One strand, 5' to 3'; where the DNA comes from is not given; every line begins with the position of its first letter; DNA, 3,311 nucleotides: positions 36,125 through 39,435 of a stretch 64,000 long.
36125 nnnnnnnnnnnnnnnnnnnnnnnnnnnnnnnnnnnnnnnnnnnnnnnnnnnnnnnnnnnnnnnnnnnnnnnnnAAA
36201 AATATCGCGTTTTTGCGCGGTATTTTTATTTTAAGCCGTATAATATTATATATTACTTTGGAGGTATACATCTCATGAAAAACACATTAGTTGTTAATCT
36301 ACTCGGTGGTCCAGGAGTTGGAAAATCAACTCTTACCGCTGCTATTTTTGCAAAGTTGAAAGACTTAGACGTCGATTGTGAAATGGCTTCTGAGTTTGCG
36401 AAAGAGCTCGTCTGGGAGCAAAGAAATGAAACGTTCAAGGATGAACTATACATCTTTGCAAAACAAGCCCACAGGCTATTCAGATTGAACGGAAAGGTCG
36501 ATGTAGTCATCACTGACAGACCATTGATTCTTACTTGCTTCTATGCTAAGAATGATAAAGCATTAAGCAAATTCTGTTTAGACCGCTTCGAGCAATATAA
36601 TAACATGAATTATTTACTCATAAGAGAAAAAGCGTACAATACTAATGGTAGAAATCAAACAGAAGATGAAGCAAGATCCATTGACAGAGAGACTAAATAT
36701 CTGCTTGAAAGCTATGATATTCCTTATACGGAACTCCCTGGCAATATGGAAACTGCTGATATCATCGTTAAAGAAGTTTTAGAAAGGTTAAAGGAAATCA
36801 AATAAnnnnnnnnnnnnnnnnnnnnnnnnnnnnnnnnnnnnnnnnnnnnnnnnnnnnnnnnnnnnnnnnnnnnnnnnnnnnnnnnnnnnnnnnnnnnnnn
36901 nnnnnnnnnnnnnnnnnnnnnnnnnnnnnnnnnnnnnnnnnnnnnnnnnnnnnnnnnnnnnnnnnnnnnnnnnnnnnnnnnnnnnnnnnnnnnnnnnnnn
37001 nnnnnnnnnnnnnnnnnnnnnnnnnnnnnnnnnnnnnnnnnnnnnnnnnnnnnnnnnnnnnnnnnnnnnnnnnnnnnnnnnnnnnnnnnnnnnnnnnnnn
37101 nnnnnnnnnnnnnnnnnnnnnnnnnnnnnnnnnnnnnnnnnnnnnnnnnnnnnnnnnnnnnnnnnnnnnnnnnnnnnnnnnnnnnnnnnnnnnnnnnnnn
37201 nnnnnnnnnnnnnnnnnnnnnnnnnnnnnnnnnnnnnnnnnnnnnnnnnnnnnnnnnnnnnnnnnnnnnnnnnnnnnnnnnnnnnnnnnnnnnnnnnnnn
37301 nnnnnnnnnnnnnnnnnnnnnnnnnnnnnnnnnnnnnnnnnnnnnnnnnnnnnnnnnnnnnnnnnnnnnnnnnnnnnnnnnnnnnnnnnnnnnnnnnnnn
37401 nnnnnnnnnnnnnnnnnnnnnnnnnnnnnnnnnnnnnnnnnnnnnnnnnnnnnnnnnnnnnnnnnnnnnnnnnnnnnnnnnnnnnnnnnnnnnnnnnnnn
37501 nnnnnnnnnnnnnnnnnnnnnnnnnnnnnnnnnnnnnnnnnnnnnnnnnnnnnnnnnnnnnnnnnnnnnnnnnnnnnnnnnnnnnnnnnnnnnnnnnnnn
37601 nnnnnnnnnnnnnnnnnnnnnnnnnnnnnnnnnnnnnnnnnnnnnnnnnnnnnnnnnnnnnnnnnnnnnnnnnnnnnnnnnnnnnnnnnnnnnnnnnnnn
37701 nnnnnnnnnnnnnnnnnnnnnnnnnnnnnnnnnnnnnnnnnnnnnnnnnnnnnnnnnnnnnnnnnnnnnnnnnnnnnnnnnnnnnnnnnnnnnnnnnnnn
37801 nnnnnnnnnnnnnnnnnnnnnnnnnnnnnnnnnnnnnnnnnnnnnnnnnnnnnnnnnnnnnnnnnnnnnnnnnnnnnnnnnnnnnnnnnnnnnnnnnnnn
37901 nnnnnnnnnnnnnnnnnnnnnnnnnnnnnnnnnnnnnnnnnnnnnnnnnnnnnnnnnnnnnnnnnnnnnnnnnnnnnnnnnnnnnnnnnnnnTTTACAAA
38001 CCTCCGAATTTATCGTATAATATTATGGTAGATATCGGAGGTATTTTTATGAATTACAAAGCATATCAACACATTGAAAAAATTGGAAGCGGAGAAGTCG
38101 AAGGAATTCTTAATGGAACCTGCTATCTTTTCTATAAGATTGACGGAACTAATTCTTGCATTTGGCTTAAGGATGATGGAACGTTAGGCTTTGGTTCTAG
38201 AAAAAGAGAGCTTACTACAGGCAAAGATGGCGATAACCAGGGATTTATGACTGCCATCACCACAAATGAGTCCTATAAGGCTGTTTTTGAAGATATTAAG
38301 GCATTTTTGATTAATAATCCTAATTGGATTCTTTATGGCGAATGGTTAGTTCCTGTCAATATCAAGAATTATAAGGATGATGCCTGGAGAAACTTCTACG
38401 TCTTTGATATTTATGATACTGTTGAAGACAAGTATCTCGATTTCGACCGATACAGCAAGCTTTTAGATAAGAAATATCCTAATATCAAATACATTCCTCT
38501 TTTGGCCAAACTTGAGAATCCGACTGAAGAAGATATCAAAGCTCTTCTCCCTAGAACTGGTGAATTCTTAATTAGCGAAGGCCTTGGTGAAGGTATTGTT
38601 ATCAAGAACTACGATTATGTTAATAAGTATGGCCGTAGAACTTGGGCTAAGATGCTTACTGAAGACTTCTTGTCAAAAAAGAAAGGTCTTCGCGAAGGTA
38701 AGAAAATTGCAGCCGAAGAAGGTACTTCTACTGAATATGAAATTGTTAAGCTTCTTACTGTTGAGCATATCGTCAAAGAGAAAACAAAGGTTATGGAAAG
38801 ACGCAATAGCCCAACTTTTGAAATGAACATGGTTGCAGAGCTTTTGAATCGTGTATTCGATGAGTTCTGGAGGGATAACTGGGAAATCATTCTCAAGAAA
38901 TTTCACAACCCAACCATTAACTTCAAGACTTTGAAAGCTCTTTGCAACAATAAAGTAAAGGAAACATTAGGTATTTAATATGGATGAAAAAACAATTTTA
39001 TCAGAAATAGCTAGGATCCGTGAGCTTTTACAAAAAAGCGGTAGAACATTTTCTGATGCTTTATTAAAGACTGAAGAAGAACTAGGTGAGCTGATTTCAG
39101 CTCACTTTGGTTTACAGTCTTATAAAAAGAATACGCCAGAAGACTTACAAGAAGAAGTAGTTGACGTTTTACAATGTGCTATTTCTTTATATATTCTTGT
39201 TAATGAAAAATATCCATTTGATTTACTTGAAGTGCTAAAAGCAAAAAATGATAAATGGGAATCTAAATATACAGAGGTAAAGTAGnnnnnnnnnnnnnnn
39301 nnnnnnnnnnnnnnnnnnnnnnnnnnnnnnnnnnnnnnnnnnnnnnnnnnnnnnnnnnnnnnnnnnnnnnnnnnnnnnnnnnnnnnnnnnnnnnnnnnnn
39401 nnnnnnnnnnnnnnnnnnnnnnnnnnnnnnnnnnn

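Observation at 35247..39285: Contiguous tRNA/RNA-repair module: Thg1-like 3'-5' polymerase - P-loop kinase - 395-aa unknown - Rnl2-like RNA ligase - MazG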

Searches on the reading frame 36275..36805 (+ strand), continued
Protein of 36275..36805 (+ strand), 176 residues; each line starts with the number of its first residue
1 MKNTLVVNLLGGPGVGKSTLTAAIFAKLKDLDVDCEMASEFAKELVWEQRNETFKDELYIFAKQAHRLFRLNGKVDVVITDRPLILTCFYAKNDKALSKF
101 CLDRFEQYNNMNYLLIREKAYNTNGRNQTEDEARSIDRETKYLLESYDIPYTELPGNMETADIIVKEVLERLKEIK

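Call 113: search_protein_families(library=pfam, max_evalue=0.001, proteins=[L072:10766-11281:+, L110:8843-9505:+, L071:8547-9959:+, L068:8674-9558:+, L081:10540-11091:+, L070:10938-11522:+])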
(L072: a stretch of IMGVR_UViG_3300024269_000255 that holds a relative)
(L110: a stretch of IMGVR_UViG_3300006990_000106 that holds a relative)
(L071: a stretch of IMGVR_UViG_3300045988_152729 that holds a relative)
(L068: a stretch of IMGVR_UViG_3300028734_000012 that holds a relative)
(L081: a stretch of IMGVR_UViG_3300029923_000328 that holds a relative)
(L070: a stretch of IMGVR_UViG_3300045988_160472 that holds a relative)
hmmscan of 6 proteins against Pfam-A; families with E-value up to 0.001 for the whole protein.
L072:10766-11281:+ (171 aa): 1 family
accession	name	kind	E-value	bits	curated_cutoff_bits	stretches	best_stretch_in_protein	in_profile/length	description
PF00692.24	dUTPase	-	1.1e-15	58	22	1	38-169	3-129/129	dUTPase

L110:8843-9505:+ (220 aa): 1 family
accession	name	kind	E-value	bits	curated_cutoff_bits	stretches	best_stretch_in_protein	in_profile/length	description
PF02511.20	Thy1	-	3.5e-41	141.5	24.8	1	20-211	7-190/191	Thymidylate synthase complementing protein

L071:8547-9959:+ (470 aa): 4 families
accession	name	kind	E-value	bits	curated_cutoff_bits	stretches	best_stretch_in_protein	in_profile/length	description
PF07992.20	Pyr_redox_2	-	1.4e-12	48.1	26.1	0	158-228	183-251/291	Pyridine nucleotide-disulphide oxidoreductase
PF21688.3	FAD-depend_C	-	8.4e-08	33.1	27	1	269-418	47-196/197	FAD-dependent protein, C-terminal domain-like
PF01266.30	DAO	-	1.4e-05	25.2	27.9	0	5-39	2-33/353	FAD dependent oxidoreductase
PF03486.20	HI0933_like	-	1.5e-05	25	50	0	5-42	3-37/244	HI0933-like protein Rossmann domain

L068:8674-9558:+ (294 aa): 2 families
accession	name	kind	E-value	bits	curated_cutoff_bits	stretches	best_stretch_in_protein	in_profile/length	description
PF01368.27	DHH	-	2.3e-06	28.3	28.1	1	5-118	6-102/125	DHH family, N-terminal domain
PF02272.25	DHHA1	-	7.4e-05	23.6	25.9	1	232-284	27-85/102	DHHA1 domain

L081:10540-11091:+ (183 aa): 2 families
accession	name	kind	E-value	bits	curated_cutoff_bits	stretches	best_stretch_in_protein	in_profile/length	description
PF06908.16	YpsA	-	1.2e-19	71.4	27.7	1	4-177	1-166/168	YspA SLOG family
PF02481.21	DNA_processg_A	-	5.3e-05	22.9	29.6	1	34-176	62-189/212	DNA recombination-mediator protein A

L070:10938-11522:+ (194 aa): 1 family
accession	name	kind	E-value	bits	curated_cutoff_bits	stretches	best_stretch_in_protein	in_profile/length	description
PF22083.2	I-HmuI_NUMOD-like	-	0.00021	21.3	27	1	146-179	11-43/46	DNA endonuclease I-HmuI-like, NUMOD-like domain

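Call 115: search_protein_families(library=padloc, max_evalue=0.01, proteins=[window:36275-36805:+])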
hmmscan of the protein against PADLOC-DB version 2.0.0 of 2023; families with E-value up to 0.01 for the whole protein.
window:36275-36805:+ (176 aa): 0 families

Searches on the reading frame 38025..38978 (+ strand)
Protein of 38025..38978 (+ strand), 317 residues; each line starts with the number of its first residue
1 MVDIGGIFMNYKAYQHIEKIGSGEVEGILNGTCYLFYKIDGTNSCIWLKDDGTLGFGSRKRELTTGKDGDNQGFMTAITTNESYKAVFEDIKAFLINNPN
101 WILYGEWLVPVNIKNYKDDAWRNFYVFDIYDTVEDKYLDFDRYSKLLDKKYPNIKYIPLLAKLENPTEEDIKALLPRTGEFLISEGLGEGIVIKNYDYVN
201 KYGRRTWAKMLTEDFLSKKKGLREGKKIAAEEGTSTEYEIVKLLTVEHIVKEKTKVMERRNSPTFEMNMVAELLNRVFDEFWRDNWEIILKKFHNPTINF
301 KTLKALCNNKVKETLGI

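Call 3: search_protein_families(library=pfam, proteins=[window:38025-38978:+], max_evalue=0.01)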
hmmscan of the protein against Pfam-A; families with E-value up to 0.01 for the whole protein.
window:38025-38978:+ (317 aa): 2 families
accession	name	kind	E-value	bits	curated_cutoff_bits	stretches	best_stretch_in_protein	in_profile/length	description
PF09414.15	RNA_ligase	-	2.2e-21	77.2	27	1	38-210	8-170/171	RNA ligase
PF01068.26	DNA_ligase_A_M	-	0.0004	20.6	26.2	1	31-210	20-203/204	ATP dependent DNA ligase domain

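Call 4: search_protein_families(library=phrogs, proteins=[window:38025-38978:+], max_evalue=0.001)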
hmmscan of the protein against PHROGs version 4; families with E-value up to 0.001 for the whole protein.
window:38025-38978:+ (317 aa): 2 families
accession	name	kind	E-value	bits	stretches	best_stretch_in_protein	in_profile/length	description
phrog_548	-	DNA, RNA and nucleotide metabolism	6e-40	138.4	1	9-314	1-334/341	RNA ligase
phrog_968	-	DNA, RNA and nucleotide metabolism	3.5e-07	30.5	1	36-220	189-393/398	RNA ligase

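Call 24: search_solved_structures(query=window:38025-38978:+, max_evalue=1, show_alignments=2)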
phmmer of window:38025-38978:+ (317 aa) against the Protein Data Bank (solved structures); distinct sequences matched with E-value up to 1: 11.
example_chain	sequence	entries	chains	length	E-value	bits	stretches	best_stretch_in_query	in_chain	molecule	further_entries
5cot_A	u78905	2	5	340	0.00023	23.7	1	37-197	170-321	Naegleria gruberi RNA ligase | RNA ligase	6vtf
6vt5_A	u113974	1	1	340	0.00023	23.7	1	37-197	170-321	RNA Ligase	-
6vt4_A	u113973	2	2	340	0.00023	23.7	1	37-197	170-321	RNA Ligase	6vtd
6vt3_A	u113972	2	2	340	0.00023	23.7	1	37-197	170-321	RNA Ligase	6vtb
5cou_A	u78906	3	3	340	0.00063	22.2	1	91-197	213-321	Naegleria gruberi RNA ligase | RNA ligase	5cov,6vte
6vt0_A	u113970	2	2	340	0.00064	22.2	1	91-197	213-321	RNA Ligase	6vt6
6vt1_A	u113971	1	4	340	0.00094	21.7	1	91-197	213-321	RNA Ligase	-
6vt9_A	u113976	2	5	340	0.001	21.6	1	38-197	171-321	RNA ligase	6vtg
6vt8_A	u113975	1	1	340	0.001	21.6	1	37-195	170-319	RNA Ligase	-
2jpu_A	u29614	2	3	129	0.072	15.5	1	229-308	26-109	Orf c02003 protein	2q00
9e2g_0H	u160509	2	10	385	0.25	13.7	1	176-266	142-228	Flagellar protofilament ribbon protein, putative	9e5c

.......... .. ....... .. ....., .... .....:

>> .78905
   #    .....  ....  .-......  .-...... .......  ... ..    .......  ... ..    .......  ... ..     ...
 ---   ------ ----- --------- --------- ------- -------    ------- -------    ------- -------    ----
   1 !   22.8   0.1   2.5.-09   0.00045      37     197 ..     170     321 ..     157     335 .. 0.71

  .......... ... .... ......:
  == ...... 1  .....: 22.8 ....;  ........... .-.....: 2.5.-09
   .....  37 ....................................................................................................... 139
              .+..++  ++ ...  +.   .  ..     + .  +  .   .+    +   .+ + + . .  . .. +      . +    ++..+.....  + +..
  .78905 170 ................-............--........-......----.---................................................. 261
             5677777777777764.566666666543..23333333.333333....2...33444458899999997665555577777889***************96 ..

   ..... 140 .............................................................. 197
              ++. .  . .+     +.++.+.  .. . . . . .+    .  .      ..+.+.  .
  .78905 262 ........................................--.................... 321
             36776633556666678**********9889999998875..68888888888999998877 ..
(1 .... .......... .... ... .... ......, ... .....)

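Call 27: find_related_loci(query=window:38025-38978:+, collection=viral_contigs, flank=10000)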
Query window:38025-38978:+ (317 aa) in viral_contigs; peptide patterns used: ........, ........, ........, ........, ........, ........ (x = any residue, [..] = any of these).
5 stretches matched a pattern; 4 encode a relative of the query (tblastn E <= 1e-3); 4 distinct loci.
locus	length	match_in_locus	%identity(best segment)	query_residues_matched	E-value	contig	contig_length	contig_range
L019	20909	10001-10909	65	9-315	2e-131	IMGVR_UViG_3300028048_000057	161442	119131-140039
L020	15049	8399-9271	39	9-313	4e-61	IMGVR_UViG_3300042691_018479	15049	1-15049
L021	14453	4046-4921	39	9-313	7e-60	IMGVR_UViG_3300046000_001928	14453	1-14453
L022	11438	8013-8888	38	9-313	1e-58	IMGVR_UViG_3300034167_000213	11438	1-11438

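Call 31: search_dna_similar(query=window:38025-38978:+, collection=phages, mode=protein, max_rows=60, rows=spread)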
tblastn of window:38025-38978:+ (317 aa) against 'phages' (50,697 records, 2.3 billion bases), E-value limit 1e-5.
Records with a match: 297; places in all: 297; records where one place covers at least 80% of the query: 60.
Best place of each record, by identity: <60% 297.
By first word of the organism name: Staphylococcus 178; Bacillus 56; Listeria 56; Brevibacillus 3; Cellulophaga 2; Clostridium 1; Caudoviricetes 1.
By host as written in the record: Staphylococcus aureus 72; Listeria monocytogenes 45; - 31; Staphylococcus sp. 18; Bacillus anthracis Sterne 12; Bacillus cereus 7; Staphylococcus carnosus TM300 6; Bacillus anthracis 5; and 58 more.
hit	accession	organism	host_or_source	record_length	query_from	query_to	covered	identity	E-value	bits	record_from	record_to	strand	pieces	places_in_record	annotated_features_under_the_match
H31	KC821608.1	Cellulophaga phage phi19:3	Cellulophaga baltica #19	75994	2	312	98%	37.8%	4e-50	184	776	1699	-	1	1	DNA ligase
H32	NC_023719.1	Bacillus phage G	Bacillus megaterium str. ATCC 43725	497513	38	315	88%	26.8%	5e-9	63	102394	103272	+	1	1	170: RNA ligase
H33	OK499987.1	Bacillus phage vB_BanS_MrDarsey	Bacillus anthracis Sterne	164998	9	244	74%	28.3%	8e-12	72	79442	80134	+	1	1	RNA ligase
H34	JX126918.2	Listeria phage LP-125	-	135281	9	277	85%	24.5%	2e-7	58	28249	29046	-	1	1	putative RNA ligase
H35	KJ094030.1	Listeria phage LP-083-2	Listeria monocytogenes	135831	9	277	85%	24.5%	2e-7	58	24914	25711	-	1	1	putative RNA ligase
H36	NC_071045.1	Bacillus phage Izhevsk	Bacillus cereus VKM B-370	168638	14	244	73%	28.3%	1e-12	74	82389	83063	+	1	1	RNA ligase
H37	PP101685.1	Listeria phage 20422-1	Listeria monocytogenes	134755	10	277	85%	24.2%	4e-8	61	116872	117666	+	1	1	hypothetical protein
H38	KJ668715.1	Listeria phage LMTA-34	Listeria monocytogenes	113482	9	274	84%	24.4%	3e-7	58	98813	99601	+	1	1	hypothetical protein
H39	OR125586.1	Listeria phage cka16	Listeria monocytogenes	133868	14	277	83%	24.5%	7e-8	60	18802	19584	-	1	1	record has no annotation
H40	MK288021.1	Bacillus phage pW2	Bacillus cereus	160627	9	244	74%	27.1%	5e-12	72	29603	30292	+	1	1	hypothetical protein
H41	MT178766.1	Listeria phage P100plus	Listeria monocytogenes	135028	9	277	85%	23.8%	3e-8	61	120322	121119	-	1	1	hypothetical protein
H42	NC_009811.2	Listeria phage A511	Listeria monocytogenes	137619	9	277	85%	23.8%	1e-7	59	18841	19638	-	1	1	RNA ligase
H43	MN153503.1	Bacillus phage Chotacabras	Bacillus thuringiensis subsp. kurstaki ...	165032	12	244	74%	27.2%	5e-7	57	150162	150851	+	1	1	248: RNA ligase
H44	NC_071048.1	Bacillus phage vB_BanS_Chewbecca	Bacillus anthracis Sterne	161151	9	244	74%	26.8%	1e-10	68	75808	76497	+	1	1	RNA ligase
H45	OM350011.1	Bacillus phage BillyBob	Bacillus thuringiensis subspecies ...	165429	12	244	74%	27.1%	1e-7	59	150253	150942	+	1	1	RNA ligase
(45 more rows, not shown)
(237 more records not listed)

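Call 59: get_annotated_region(hit=H42, flank=12000)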
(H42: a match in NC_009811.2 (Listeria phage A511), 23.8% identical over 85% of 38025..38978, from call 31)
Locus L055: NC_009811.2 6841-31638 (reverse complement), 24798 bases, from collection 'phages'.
description: Listeria phage A511, complete genome.
organism: Listeria phage A511 (NCBI taxid 2908169)
taxonomy: Viruses; Duplodnaviria; Heunggongvirae; Uroviricota; Caudoviricetes; Herelleviridae; Jasinkavirinae; Pecentumvirus; Pecentumvirus A511
host: Listeria monocytogenes; source: -; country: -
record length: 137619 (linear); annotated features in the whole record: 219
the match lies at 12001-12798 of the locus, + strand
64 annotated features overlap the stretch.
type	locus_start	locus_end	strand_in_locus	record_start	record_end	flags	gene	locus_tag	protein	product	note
tRNA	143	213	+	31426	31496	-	-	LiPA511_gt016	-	tRNA-Cys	-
tRNA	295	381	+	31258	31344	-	-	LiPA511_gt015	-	tRNA-Ser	-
tRNA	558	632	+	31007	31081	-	-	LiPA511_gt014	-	tRNA-Ile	-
tRNA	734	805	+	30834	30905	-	-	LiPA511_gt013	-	tRNA-Asp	-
CDS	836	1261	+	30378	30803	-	-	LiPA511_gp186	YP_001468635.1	gp65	-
tRNA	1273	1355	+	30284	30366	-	-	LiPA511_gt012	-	tRNA-Leu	-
CDS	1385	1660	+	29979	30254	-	-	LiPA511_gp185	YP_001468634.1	gp64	-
tRNA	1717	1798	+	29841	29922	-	-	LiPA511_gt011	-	tRNA-Tyr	-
tRNA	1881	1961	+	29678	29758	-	-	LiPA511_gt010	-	tRNA-Thr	-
tRNA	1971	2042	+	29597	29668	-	-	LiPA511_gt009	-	tRNA-Gln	-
tRNA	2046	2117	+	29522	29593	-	-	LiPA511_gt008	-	tRNA-Trp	-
tRNA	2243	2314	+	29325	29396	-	-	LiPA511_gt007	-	tRNA-Lys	-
tRNA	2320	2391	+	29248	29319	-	-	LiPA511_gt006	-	tRNA-Phe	-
CDS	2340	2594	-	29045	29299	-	-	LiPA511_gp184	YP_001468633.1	gp63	-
tRNA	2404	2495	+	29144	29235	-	-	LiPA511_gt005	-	tRNA-Ser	-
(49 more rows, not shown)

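Call 64: search_solved_structures(query=A2, max_evalue=1, show_alignments=0)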
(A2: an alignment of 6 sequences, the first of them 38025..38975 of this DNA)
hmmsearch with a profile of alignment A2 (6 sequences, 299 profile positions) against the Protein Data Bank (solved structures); distinct sequences matched with E-value up to 1: 16.
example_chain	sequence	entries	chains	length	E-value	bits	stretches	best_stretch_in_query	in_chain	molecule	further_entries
5cot_A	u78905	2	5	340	2.2e-08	37.2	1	25-184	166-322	Naegleria gruberi RNA ligase | RNA ligase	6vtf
6vt5_A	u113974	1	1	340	2.2e-08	37.2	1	25-184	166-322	RNA Ligase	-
6vt4_A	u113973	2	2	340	2.3e-08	37.2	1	25-184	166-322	RNA Ligase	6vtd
6vt3_A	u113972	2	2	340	3.5e-08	36.5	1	25-183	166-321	RNA Ligase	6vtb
2vug_A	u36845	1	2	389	1.7e-07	34.3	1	16-184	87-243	PAB1020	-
6vt8_A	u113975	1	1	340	1.8e-07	34.2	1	25-183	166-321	RNA Ligase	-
6vt9_A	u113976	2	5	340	2.5e-07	33.7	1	25-184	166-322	RNA ligase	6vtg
6vt0_A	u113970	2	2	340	2.7e-07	33.7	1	27-184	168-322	RNA Ligase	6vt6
5cou_A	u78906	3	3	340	2.9e-07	33.6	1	27-184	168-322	Naegleria gruberi RNA ligase | RNA ligase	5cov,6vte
6vt1_A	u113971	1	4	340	4.4e-07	32.9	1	25-184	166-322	RNA Ligase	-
2hvq_A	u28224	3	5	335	1.5e-05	27.9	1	21-296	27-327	Hypothetical 37.6 kDa protein in Gp24-hoc intergenic region | T4 RNA ligase 2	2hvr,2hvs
1s68_A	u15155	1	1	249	0.00073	22.4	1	21-127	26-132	RNA Ligase 2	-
8ucf_A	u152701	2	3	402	0.0059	19.4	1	63-192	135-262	ATP dependent DNA ligase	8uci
8uce_A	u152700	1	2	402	0.012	18.4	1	63-184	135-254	ATP dependent DNA ligase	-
8ucg_A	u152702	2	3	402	0.014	18.2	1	63-184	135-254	ATP dependent DNA ligase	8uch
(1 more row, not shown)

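Call 88: search_protein_families(library=ncbifam, max_evalue=0.001, proteins=[window:38025-38978:+])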
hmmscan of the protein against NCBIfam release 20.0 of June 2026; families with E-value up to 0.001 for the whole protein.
window:38025-38978:+ (317 aa): 0 families

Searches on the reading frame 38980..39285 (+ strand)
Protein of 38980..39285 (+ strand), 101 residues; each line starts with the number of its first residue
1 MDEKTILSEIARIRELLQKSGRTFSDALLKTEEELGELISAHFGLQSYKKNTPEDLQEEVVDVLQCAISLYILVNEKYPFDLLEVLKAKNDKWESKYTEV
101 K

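Call 3: search_protein_families(library=pfam, proteins=[window:38980-39285:+], max_evalue=0.01)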
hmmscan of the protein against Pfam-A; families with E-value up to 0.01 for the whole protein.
window:38980-39285:+ (101 aa): 1 family
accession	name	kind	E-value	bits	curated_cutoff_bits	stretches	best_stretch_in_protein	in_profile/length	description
PF03819.22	MazG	-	0.00011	22.8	22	1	27-96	6-69/74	MazG nucleotide pyrophosphohydrolase domain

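Call 4: search_protein_families(library=phrogs, proteins=[window:38980-39285:+], max_evalue=0.001)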
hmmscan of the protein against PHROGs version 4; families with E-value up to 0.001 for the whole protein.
window:38980-39285:+ (101 aa): 2 families
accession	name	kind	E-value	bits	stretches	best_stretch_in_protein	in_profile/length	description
phrog_1247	-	other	2.1e-11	44.5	1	6-100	129-238/444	MazG-like pyrophosphatase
phrog_5164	-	unknown function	0.00042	21.4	1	21-94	10-76/91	-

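Call 88: search_protein_families(library=ncbifam, max_evalue=0.001, proteins=[window:38980-39285:+])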
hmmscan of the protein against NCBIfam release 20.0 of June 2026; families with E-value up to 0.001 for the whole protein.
window:38980-39285:+ (101 aa): 0 families
